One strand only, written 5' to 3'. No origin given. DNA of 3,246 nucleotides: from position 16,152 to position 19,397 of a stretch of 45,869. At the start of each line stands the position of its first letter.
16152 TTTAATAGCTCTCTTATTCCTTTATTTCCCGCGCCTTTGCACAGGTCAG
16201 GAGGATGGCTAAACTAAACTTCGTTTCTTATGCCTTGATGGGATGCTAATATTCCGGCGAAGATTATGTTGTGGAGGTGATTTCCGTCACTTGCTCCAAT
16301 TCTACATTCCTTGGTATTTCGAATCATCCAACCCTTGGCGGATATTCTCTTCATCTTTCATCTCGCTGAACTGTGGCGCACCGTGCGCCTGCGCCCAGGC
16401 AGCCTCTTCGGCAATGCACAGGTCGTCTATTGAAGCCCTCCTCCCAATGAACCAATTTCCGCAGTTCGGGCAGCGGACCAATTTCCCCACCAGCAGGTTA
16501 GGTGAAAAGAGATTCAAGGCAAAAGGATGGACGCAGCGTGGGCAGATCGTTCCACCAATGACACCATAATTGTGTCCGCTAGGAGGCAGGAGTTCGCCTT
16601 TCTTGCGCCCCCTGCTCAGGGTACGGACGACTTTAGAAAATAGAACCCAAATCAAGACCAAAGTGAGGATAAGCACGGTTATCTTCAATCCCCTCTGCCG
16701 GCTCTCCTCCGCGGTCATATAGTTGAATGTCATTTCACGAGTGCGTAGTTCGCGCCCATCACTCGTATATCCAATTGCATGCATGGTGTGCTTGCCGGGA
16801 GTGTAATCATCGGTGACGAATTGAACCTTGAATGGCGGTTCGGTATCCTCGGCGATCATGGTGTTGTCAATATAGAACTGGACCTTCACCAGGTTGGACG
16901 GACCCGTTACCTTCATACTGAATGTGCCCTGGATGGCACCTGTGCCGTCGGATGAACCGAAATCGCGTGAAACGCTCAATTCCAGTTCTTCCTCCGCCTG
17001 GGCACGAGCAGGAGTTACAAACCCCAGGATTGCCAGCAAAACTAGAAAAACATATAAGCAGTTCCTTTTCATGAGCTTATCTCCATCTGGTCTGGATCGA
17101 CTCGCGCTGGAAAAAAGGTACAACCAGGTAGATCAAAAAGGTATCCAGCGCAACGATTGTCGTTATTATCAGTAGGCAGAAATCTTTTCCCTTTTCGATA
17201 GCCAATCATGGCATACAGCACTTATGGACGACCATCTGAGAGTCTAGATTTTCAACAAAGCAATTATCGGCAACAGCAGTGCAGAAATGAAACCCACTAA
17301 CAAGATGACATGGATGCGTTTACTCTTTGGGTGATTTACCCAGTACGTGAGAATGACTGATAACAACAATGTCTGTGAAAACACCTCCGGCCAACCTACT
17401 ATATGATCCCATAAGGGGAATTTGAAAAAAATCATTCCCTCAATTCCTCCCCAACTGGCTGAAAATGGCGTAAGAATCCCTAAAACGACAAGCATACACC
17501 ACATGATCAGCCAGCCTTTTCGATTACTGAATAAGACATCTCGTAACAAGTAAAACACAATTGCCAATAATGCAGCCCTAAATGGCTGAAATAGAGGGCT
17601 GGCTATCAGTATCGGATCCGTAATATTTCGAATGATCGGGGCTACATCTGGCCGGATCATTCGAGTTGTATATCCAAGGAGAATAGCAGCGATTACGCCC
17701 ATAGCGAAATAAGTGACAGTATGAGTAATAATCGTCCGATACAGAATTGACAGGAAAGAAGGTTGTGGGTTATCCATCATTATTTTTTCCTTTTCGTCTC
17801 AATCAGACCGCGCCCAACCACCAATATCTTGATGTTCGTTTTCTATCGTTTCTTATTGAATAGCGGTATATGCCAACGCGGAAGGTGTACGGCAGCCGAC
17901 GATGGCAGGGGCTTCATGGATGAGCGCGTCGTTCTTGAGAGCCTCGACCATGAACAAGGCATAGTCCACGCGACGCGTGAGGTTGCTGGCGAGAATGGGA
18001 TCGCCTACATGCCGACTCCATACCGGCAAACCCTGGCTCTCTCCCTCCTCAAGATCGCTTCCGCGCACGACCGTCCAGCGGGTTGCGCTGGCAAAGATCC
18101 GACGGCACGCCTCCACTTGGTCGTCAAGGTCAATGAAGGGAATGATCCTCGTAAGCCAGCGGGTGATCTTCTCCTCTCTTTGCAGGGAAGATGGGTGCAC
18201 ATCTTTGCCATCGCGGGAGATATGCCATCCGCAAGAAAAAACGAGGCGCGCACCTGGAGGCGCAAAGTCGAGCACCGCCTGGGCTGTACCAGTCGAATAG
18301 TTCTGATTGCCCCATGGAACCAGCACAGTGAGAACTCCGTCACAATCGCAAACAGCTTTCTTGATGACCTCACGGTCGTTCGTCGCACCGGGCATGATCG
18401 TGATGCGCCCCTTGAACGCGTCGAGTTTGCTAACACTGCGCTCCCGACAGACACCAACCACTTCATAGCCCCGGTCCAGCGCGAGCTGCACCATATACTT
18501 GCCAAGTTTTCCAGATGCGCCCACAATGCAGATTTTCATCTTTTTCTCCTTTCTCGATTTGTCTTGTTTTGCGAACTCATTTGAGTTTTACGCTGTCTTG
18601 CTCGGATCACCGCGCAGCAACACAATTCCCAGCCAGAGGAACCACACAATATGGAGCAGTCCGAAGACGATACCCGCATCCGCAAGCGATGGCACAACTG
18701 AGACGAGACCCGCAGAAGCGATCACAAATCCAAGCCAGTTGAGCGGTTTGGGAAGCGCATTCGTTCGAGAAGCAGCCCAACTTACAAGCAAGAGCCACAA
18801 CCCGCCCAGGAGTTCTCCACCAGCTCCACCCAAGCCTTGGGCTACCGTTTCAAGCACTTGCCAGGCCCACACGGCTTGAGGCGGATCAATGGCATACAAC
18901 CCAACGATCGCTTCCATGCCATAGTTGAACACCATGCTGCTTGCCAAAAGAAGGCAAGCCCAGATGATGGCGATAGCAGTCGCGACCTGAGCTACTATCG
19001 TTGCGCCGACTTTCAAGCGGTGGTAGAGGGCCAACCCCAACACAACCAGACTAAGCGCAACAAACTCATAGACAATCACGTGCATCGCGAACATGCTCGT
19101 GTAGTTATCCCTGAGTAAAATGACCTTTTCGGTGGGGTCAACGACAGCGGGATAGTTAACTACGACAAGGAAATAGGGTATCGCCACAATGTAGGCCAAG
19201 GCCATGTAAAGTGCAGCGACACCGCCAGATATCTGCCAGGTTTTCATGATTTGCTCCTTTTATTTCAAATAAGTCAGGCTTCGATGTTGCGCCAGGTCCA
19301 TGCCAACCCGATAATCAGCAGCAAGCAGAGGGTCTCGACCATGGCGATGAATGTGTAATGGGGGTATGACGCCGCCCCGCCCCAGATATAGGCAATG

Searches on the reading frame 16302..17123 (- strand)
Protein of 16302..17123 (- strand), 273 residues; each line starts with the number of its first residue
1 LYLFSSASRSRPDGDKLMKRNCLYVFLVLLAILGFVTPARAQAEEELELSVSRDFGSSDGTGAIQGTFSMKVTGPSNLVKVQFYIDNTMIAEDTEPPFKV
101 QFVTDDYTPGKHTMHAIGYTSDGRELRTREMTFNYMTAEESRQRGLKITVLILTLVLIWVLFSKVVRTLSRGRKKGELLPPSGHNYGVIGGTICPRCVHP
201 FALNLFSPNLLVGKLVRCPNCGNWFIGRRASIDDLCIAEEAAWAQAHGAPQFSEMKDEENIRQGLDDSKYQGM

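Call 14: search_protein_families(library=pfam, max_evalue=0.01, proteins=[window:16302-17123:-])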
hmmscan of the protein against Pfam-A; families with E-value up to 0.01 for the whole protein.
window:16302-17123:- (273 aa): 1 family
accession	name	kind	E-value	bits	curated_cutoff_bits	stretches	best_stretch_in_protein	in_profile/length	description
PF17957.7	Big_7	-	4e-07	31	24.1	1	67-114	21-68/70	Bacterial Ig domain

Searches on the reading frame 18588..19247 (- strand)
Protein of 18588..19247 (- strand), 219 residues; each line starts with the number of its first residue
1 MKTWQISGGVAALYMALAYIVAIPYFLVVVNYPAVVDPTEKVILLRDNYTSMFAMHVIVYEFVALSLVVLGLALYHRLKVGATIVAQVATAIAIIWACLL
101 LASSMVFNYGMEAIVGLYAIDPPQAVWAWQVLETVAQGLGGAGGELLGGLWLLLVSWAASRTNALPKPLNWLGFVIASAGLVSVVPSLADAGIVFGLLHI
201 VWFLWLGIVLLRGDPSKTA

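Call 14: search_protein_families(library=pfam, max_evalue=0.01, proteins=[window:18588-19247:-])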
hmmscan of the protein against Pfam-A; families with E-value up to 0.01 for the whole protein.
window:18588-19247:- (219 aa): 1 family
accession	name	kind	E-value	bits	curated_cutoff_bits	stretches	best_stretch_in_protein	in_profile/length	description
PF14329.11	DUF4386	-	0.00017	22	27.6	1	12-211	4-207/210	Domain of unknown function (DUF4386)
